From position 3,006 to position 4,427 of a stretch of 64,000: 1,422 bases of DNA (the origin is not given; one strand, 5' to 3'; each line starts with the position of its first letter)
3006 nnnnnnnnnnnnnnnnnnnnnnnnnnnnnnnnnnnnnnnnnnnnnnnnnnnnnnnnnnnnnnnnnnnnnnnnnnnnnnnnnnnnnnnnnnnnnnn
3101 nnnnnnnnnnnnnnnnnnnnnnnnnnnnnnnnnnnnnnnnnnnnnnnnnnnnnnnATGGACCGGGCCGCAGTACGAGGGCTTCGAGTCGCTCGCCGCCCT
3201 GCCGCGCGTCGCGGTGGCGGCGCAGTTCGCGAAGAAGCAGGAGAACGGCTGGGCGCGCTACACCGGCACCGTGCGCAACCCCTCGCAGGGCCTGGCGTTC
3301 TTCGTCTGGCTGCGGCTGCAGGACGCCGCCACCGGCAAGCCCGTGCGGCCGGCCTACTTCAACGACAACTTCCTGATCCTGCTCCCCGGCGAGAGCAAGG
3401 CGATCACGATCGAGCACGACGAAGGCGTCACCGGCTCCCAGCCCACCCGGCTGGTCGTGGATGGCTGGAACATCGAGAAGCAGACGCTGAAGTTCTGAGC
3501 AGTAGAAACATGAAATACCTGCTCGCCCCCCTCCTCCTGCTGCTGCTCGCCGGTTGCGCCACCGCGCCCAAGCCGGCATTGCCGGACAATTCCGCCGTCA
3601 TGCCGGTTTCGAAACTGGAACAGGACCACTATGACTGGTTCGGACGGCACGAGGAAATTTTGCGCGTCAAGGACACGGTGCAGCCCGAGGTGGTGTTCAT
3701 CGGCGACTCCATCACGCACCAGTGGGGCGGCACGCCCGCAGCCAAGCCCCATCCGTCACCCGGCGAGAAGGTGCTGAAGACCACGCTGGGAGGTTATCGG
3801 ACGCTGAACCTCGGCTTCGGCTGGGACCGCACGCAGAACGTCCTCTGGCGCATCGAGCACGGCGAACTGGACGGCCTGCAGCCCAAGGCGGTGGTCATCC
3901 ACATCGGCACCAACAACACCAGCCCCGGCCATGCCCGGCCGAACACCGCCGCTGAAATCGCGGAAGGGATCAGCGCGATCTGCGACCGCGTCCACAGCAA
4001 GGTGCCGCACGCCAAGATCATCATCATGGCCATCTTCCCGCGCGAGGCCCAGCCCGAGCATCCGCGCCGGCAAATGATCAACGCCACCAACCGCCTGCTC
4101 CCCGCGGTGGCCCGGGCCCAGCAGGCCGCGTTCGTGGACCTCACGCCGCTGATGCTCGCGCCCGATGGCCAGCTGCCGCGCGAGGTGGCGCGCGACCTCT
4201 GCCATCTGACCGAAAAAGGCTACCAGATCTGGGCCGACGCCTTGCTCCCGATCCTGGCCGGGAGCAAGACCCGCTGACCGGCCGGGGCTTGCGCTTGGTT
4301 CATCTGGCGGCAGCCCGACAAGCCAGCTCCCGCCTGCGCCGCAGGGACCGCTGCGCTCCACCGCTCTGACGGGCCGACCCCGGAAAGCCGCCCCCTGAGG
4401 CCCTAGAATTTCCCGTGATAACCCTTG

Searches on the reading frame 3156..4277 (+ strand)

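Call 42: search_protein_families(library=pfam, proteins=[window:3156-4277:+], max_evalue=0.1)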
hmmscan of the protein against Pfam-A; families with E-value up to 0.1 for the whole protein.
window:3156-4277:+ (373 aa): 3 families
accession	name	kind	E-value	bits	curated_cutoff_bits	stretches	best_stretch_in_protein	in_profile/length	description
PF13472.12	Lipase_GDSL_2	-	6.6e-31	108.6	32.9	1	181-358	1-178/178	GDSL-like Lipase/Acylhydrolase family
PF00657.28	Lipase_GDSL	-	1e-07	32.8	23.6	1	179-363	1-208/208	GDSL-like Lipase/Acylhydrolase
PF04311.20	DUF459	-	0.013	15.3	27.2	0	241-362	58-193/197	Protein of unknown function (DUF459)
